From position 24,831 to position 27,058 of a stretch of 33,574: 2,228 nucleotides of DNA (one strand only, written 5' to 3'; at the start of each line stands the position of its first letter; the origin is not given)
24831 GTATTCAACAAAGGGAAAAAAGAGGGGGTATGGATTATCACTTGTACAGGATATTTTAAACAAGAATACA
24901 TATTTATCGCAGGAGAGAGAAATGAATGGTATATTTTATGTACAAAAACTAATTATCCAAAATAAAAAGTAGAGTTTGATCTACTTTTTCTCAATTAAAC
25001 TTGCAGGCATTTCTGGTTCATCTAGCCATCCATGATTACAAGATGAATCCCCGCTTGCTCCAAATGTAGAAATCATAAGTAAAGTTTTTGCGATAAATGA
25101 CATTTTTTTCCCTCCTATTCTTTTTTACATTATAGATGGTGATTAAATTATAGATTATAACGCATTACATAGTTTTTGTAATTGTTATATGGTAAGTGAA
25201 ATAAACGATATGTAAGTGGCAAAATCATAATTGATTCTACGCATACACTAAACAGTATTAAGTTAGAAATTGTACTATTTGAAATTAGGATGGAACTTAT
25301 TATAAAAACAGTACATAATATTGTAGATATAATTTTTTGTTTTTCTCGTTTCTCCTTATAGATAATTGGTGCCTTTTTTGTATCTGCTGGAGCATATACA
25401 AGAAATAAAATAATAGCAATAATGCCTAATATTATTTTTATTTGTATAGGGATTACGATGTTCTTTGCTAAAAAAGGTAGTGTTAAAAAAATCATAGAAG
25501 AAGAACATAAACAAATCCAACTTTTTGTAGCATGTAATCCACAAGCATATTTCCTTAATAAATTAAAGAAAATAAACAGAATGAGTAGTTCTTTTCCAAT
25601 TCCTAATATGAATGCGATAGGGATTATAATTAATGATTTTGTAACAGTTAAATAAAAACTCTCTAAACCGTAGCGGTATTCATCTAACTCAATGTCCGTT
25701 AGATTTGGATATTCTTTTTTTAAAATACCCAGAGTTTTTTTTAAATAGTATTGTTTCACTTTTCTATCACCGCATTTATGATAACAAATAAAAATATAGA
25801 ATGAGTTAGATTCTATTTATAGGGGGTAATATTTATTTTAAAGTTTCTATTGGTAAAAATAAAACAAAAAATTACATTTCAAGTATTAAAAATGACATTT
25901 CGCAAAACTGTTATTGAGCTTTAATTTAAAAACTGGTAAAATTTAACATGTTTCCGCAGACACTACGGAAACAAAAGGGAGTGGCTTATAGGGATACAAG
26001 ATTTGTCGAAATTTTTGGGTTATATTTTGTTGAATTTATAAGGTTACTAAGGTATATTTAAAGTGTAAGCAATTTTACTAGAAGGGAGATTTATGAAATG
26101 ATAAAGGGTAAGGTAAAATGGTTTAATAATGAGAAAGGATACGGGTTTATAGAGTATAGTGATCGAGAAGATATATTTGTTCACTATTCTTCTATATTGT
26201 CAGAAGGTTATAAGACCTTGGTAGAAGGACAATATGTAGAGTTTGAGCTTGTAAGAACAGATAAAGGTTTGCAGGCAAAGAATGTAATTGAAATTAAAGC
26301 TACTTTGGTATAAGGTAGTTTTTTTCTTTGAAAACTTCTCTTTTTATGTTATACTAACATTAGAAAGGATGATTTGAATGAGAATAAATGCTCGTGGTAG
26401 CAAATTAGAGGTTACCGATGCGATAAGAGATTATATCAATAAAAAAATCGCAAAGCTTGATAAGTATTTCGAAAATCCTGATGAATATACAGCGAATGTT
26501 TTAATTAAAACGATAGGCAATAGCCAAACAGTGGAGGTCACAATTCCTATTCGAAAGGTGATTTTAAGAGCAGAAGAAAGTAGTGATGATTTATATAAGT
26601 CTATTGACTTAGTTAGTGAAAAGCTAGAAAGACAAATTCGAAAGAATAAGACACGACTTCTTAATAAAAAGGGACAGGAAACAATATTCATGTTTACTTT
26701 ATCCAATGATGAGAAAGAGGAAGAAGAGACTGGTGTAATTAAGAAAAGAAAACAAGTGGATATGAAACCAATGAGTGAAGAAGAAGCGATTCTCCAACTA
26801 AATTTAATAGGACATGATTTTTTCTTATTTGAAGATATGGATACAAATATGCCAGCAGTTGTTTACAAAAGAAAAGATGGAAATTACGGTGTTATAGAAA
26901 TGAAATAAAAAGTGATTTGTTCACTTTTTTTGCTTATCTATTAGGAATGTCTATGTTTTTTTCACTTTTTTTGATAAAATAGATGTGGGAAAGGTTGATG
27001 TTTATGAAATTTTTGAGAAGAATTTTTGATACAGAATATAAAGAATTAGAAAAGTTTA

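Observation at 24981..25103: Unlisted 40-codon agrD-like gene encoding a new autoinducing-peptide precursor with unusual Cys-to-tail spacing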

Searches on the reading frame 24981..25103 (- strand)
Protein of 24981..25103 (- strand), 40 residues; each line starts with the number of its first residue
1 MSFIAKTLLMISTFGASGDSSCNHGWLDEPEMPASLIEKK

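Call 3: search_protein_families(library=pfam, proteins=[window:24981-25103:-], max_evalue=1)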
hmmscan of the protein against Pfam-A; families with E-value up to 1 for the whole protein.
window:24981-25103:- (40 aa): 1 family
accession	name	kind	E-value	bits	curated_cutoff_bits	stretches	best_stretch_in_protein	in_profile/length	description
PF05931.16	AgrD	-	0.026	15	22.7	1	3-36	10-40/45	Staphylococcal AgrD protein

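Call 4: search_protein_families(library=ncbifam, proteins=[window:24981-25103:-], max_evalue=1)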
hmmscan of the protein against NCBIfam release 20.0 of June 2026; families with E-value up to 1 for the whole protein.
window:24981-25103:- (40 aa): 1 family
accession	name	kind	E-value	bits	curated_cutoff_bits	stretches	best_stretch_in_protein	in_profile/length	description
TIGR04223.1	quorum_AgrD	subfamily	0.00037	20.6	19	1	2-37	5-37/38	AgrD family cyclic lactone autoinducer peptide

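Call 5: list_cluster_members(proteins=[window:24981-25103:-, window:25148-25759:-, window:23665-24972:+, window:22955-23671:+, window:26983-29490:+])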
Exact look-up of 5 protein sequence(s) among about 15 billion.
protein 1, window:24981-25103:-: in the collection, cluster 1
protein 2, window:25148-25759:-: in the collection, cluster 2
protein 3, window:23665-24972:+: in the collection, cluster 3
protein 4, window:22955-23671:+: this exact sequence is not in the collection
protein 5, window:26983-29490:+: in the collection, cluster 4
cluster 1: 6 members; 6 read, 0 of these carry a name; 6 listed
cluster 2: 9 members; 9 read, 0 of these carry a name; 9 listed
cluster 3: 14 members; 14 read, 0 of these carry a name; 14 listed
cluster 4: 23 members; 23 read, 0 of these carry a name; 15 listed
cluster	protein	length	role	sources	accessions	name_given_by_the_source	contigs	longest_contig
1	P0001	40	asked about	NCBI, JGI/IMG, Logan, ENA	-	-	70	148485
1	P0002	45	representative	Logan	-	-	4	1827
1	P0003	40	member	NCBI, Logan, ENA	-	-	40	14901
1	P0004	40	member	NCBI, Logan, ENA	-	-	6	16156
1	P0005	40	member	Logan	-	-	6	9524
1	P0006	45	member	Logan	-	-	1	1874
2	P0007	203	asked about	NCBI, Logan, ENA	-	-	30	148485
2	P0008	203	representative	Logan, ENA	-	-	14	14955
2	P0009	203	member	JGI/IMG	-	-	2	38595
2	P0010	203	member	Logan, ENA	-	-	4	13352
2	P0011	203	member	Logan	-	-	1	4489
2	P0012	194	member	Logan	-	-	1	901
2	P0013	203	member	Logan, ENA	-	-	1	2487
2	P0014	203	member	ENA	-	-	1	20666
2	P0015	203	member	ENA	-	-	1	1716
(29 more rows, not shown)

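Call 6: find_homologous_proteins(query=window:24981-25103:-, max_evalue=10)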
Query window:24981-25103:- (40 aa): 7 proteins with E <= 10 among 7 candidates.
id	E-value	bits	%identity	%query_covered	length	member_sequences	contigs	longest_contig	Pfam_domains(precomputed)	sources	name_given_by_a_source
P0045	8.9e-18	79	95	100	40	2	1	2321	-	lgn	-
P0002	8.8e-16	73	90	100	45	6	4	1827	-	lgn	-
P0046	2.3e-15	71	88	100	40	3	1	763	-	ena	-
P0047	5.8e-13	64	78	100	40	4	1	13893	-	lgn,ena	-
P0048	3.7e-12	61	85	100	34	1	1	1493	-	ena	-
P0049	2.6e-8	50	70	100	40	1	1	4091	-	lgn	-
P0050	2.1e-7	47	68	100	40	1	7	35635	-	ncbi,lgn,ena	-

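Call 9: find_encoding_contigs(protein=P0050, flank=5000, max_places=4)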
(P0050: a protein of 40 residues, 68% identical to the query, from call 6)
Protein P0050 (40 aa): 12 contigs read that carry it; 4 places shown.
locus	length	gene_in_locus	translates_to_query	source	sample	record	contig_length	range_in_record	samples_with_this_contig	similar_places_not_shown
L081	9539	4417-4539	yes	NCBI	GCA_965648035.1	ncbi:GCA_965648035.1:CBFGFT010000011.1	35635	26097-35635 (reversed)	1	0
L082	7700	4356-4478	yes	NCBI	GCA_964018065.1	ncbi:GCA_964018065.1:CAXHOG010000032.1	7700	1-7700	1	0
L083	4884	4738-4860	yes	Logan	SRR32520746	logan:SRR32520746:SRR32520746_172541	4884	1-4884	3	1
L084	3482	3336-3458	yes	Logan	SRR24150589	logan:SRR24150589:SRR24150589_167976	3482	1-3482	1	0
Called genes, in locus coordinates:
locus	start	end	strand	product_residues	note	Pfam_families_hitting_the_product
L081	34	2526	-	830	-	PF07517:SecA_DEAD, PF01043:SecA_PP_bind, PF21090:P-loop_SecA, PF07516:SecA_SW, PF02810:SEC-C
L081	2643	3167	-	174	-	PF02482:Ribosomal_S30AE, PF16321:Ribosom_S30AE_C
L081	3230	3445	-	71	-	PF00313:CSD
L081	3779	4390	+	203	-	PF04647:AgrB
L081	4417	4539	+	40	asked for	-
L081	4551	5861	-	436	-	PF14501:HATPase_c_5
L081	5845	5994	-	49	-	-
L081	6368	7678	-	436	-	PF14501:HATPase_c_5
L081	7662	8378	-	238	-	PF00072:Response_reg (weak), PF04397:LytTR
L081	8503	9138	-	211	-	-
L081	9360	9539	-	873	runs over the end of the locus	PF00690:Cation_ATPase_N, PF00122:E1-E2_ATPase, PF00702:Hydrolase, PF13246:Cation_ATPase, PF00689:Cation_ATPase_C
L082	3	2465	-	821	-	?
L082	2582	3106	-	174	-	PF02482:Ribosomal_S30AE, PF16321:Ribosom_S30AE_C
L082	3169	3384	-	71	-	PF00313:CSD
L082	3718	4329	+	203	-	PF04647:AgrB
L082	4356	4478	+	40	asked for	-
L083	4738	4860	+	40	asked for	-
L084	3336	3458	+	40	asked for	-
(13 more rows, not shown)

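Call 33: find_encoding_contigs(protein=P0003, flank=4500, max_places=2)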
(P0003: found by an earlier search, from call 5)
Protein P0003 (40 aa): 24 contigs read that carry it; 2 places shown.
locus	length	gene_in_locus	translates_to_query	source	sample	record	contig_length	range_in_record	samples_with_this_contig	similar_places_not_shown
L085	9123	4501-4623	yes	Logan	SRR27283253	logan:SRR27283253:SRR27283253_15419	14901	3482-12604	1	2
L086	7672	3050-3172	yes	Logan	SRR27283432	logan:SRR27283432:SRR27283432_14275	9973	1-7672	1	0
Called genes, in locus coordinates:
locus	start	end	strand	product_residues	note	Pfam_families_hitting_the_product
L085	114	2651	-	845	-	PF07517:SecA_DEAD, PF00270:DEAD (faint), PF01043:SecA_PP_bind, PF21090:P-loop_SecA, PF07516:SecA_SW, PF02810:SEC-C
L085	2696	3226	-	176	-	PF02482:Ribosomal_S30AE, PF16321:Ribosom_S30AE_C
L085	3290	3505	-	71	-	PF00313:CSD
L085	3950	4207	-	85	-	-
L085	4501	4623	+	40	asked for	-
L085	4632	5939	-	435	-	PF14501:HATPase_c_5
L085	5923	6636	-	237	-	PF00072:Response_reg, PF04397:LytTR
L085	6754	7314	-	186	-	-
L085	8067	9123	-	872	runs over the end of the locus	PF00690:Cation_ATPase_N, PF00122:E1-E2_ATPase, PF00702:Hydrolase, PF13246:Cation_ATPase, PF00689:Cation_ATPase_C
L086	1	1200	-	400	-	?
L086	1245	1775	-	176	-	PF02482:Ribosomal_S30AE, PF16321:Ribosom_S30AE_C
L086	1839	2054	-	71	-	PF00313:CSD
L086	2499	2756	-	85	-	-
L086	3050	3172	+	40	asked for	-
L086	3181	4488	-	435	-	PF14501:HATPase_c_5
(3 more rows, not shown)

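Call 34: find_encoding_contigs(protein=P0004, flank=4500, max_places=2)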
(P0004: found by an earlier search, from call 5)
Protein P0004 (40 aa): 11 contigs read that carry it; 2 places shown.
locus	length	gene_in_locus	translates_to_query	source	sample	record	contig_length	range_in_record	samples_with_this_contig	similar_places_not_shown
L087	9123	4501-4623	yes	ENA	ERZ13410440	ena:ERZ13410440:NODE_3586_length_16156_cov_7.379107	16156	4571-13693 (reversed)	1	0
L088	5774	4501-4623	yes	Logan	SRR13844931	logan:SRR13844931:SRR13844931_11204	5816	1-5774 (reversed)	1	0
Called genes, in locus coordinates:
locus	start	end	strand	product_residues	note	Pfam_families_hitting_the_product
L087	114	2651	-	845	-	PF07517:SecA_DEAD, PF00270:DEAD (faint), PF01043:SecA_PP_bind, PF21090:P-loop_SecA, PF07516:SecA_SW, PF02810:SEC-C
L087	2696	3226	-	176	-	PF02482:Ribosomal_S30AE, PF16321:Ribosom_S30AE_C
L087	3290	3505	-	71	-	PF00313:CSD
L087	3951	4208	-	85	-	-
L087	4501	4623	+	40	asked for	-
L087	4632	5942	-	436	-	PF14501:HATPase_c_5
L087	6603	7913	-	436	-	PF14501:HATPase_c_5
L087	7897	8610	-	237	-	PF00072:Response_reg, PF04397:LytTR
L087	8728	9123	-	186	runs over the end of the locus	-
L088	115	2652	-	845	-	PF07517:SecA_DEAD, PF00270:DEAD (faint), PF01043:SecA_PP_bind, PF21090:P-loop_SecA, PF07516:SecA_SW, PF02810:SEC-C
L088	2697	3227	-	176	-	PF02482:Ribosomal_S30AE, PF16321:Ribosom_S30AE_C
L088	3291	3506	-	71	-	PF00313:CSD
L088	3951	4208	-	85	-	-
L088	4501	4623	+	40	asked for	-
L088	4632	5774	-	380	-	?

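Call 35: find_encoding_contigs(protein=P0047, flank=4500, max_places=2)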
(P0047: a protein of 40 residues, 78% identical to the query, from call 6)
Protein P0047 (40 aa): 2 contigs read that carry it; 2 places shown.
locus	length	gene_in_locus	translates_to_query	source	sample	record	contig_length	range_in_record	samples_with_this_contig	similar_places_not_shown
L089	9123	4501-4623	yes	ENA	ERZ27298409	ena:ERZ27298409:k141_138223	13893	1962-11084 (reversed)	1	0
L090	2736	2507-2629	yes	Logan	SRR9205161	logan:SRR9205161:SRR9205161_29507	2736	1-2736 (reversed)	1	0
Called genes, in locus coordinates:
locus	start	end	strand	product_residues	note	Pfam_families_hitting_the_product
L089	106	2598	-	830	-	PF07517:SecA_DEAD, PF01043:SecA_PP_bind, PF21090:P-loop_SecA, PF07516:SecA_SW, PF02810:SEC-C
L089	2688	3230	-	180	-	PF02482:Ribosomal_S30AE, PF16321:Ribosom_S30AE_C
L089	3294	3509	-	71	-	PF00313:CSD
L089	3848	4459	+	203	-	PF04647:AgrB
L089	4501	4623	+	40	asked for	-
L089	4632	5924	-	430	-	PF14501:HATPase_c_5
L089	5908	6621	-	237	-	PF00072:Response_reg, PF04397:LytTR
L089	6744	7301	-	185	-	-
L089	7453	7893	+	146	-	-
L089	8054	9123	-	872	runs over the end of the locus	PF00690:Cation_ATPase_N, PF00122:E1-E2_ATPase, PF00702:Hydrolase, PF13246:Cation_ATPase, PF00689:Cation_ATPase_C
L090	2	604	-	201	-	?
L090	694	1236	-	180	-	PF02482:Ribosomal_S30AE, PF16321:Ribosom_S30AE_C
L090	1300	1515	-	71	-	PF00313:CSD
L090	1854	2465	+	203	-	PF04647:AgrB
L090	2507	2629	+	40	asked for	-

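Call 36: find_encoding_contigs(protein=P0049, flank=4500, max_places=2)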
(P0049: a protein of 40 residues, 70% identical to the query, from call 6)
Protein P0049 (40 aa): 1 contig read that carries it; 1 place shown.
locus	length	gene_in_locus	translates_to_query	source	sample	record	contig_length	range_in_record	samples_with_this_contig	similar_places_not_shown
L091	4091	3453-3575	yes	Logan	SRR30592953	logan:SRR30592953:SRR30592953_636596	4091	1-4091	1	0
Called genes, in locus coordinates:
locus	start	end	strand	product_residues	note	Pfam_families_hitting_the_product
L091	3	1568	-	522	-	?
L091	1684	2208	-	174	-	PF02482:Ribosomal_S30AE, PF16321:Ribosom_S30AE_C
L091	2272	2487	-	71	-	PF00313:CSD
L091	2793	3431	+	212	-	PF04647:AgrB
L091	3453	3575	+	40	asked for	-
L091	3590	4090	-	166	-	?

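Call 58: search_protein_representatives(alignment_id=A1)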
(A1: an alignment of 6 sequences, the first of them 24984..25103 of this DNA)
Query: 6 sequences, 40 profile positions. Proteins with E-value up to 0.001 (for the whole library): 34; up to 1e-10: 5; up to 1e-30: 0. The best 34 are listed.
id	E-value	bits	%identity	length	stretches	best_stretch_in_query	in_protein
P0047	3.1e-23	97.5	-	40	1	1-40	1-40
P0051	4.6e-23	96.9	-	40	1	1-40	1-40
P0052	1.8e-16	75.8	-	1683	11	20-32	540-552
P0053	1.9e-15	72.5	-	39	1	1-39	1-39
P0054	2.2e-12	62.7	-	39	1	1-39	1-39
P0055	1.0e-09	54.2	-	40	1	1-39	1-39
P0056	5.9e-07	45.3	-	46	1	4-38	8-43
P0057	1.1e-06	44.4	-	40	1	1-39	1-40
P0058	2.9e-06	43.1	-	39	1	1-39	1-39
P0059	3.0e-06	43.1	-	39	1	1-37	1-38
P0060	5.0e-06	42.4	-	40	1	1-39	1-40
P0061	5.4e-06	42.3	-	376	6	11-32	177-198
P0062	6.4e-06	42.0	-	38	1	1-39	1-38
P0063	6.4e-06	42.0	-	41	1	3-39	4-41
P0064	8.6e-06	41.6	-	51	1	3-39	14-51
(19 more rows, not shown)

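Call 61: find_encoding_contigs(protein=window:24981-25103:-, flank=1500, max_places=8)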
Protein window:24981-25103:- (40 aa): 23 contigs read that carry it; 4 places shown.
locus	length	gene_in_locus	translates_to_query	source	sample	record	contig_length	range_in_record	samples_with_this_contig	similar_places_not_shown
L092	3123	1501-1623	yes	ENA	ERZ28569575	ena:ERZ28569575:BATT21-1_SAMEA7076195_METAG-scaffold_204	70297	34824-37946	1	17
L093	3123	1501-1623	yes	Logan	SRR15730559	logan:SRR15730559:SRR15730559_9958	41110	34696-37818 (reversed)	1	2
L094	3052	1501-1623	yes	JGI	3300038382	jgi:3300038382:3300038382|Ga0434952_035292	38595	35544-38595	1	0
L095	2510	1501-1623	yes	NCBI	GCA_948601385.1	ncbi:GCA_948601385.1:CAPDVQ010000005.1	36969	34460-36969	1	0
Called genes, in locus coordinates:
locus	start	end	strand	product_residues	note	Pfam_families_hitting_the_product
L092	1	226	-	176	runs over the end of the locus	PF02482:Ribosomal_S30AE, PF16321:Ribosom_S30AE_C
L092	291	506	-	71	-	PF00313:CSD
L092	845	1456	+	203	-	PF04647:AgrB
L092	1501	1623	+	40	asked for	-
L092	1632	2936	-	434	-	PF14501:HATPase_c_5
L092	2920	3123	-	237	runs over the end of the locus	PF00072:Response_reg, PF04397:LytTR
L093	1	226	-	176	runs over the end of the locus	PF02482:Ribosomal_S30AE, PF16321:Ribosom_S30AE_C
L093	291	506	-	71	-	PF00313:CSD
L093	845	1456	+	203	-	PF04647:AgrB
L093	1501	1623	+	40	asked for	-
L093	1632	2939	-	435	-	PF14501:HATPase_c_5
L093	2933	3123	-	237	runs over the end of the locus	PF00072:Response_reg, PF04397:LytTR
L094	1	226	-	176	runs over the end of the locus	PF02482:Ribosomal_S30AE, PF16321:Ribosom_S30AE_C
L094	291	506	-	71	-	PF00313:CSD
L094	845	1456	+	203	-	PF04647:AgrB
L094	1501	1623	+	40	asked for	-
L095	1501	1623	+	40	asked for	-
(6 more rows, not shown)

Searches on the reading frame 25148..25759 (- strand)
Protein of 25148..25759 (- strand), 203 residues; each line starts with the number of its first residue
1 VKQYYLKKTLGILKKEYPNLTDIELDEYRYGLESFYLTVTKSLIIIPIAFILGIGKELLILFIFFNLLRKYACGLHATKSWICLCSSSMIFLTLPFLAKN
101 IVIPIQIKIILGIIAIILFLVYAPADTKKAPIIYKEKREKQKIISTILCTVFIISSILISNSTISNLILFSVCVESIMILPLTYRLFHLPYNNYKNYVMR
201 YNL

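Call 3: search_protein_families(library=pfam, proteins=[window:25148-25759:-], max_evalue=1)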
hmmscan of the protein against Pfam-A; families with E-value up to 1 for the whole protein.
window:25148-25759:- (203 aa): 1 family
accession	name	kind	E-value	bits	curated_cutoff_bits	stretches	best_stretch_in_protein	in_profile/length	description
PF04647.20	AgrB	-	1.1e-34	119.8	23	1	8-179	3-181/185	Accessory gene regulator B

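Call 4: search_protein_families(library=ncbifam, proteins=[window:25148-25759:-], max_evalue=1)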
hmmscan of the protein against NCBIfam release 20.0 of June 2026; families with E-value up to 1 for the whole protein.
window:25148-25759:- (203 aa): 1 family
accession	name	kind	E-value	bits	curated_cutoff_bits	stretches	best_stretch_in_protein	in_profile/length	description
NF002210.0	PRK01100.1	equivalog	2.4e-32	112.4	282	1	19-198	27-206/210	accessory gene regulator ArgB-like protein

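Call 8: find_related_loci(query=window:25148-25759:-, collection=genome_contigs, flank=5000)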
Query window:25148-25759:- (203 aa) in genome_contigs; peptide patterns used: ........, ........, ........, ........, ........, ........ (x = any residue, [..] = any of these).
600 stretches matched a pattern (row limit reached: there are more); 87 encode a relative of the query (tblastn E <= 1e-3); the best 80 are kept; 80 distinct loci.
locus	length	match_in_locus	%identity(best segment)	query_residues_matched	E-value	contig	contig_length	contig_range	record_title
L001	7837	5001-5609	91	1-203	9e-120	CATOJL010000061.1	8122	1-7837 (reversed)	MAG TPA_asm: uncultured Bacilli bacterium isolate MGG29184_1680015487 genome assembly, contig: SRR9205167_6135, whole ge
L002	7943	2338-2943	60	1-202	9e-66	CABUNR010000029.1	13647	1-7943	MAG TPA_asm: uncultured Firmicutes bacterium isolate MGYG-HGUT-04175 genome assembly, contig: GUT_GENOME258596_29, whole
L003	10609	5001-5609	51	1-203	4e-63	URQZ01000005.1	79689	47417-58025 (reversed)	uncultured Tenericutes bacterium isolate UMGS1271 genome assembly, contig: NODE_68_length_79689_cov_9.212359, whole geno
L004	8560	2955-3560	55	1-202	8e-58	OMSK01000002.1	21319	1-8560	uncultured Firmicutes bacterium isolate RUG832 genome assembly, contig: k87_670717, whole genome shotgun sequence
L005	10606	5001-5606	56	1-202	6e-57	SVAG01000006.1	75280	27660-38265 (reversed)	MAG: Lactobacillales bacterium isolate SIG196 NODE_8390_length_75280_cov_6.586111, whole genome shotgun sequence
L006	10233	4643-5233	48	1-197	6e-56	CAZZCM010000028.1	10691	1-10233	MAG TPA_asm: uncultured Muribaculaceae bacterium isolate SRP222994_co1_288 genome assembly, contig: NODE_13092_length_10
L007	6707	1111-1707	47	1-199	1e-55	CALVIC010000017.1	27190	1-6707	MAG: uncultured Bacilli bacterium isolate BRZ_DB__bin97 genome assembly, contig: BRZ_DB__NODE_1946_length_27190_cov_7.38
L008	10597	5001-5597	47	1-199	3e-55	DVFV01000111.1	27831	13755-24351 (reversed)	MAG TPA_asm: Candidatus Coprosoma intestinipullorum isolate CHK147-3167 CHK147__C77430_L27831_ERR2241925, whole genome s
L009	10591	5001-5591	49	1-197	1e-54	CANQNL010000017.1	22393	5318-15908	MAG: uncultured Bacilli bacterium isolate Lapin-012__bin34 genome assembly, contig: Lapin-012__NODE_3233_length_22393_co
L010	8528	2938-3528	42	1-197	8e-53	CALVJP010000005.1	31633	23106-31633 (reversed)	MAG: uncultured Bacilli bacterium isolate E13__bin113 genome assembly, contig: E13__k127_1169829, whole genome shotgun s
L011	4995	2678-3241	47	1-188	1e-51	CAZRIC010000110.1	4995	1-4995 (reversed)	MAG TPA_asm: uncultured Muribaculaceae bacterium isolate SRP287540_co1_70 genome assembly, contig: NODE_18373_length_499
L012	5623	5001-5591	44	1-197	4e-51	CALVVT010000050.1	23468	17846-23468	MAG: uncultured Bacilli bacterium isolate E07__bin2 genome assembly, contig: E07__k127_91620, whole genome shotgun seque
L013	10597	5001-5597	41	1-199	4e-51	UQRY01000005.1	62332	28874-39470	uncultured Tenericutes bacterium isolate UMGS592 genome assembly, contig: NODE_274_length_62332_cov_12.110089, whole gen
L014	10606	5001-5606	45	1-202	5e-51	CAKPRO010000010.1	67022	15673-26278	MAG: uncultured Bacilli bacterium isolate REFINED_METABAT215_TOP10_CONTIGS_1500_ASSEMBLY_K77_MERGED__Hadza_MoBio_hadza-E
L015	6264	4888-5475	47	1-197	5e-51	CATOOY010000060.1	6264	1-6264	MAG TPA_asm: uncultured Erysipelotrichaceae bacterium isolate MGG30896_1680015486 genome assembly, contig: SAMEA4643411_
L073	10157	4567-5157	41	1-197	2e-38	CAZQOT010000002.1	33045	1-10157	MAG TPA_asm: uncultured Muribaculaceae bacterium isolate SRP192927_co2_36 genome assembly, contig: NODE_1647_length_3304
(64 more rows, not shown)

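Call 25: search_solved_structures(query=window:25148-25759:-, max_evalue=0.01, show_alignments=2)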
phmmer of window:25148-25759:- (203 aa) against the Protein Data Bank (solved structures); distinct sequences matched with E-value up to 0.01: 0.

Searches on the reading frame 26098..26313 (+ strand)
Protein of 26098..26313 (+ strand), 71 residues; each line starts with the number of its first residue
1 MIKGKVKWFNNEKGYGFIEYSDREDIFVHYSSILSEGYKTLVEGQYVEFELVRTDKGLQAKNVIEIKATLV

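Call 47: search_protein_families(library=pfam, proteins=[window:26098-26313:+], max_evalue=0.00001)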
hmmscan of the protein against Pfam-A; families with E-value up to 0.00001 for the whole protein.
window:26098-26313:+ (71 aa): 1 family
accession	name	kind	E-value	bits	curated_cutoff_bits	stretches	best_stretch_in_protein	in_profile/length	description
PF00313.28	CSD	-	1.1e-26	92.9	27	1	3-65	2-65/66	'Cold-shock' DNA-binding domain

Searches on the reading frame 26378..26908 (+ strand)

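Call 47: search_protein_families(library=pfam, proteins=[window:26378-26908:+], max_evalue=0.00001)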
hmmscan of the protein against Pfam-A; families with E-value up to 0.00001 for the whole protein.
window:26378-26908:+ (176 aa): 2 families
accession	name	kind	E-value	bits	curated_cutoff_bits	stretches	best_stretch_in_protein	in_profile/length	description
PF02482.25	Ribosomal_S30AE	-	2e-26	93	23.7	1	3-94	1-87/88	Sigma 54 modulation protein / S30EA ribosomal protein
PF16321.10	Ribosom_S30AE_C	-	5.9e-25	87.2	25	1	117-172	2-57/57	Sigma 54 modulation/S30EA ribosomal protein C terminus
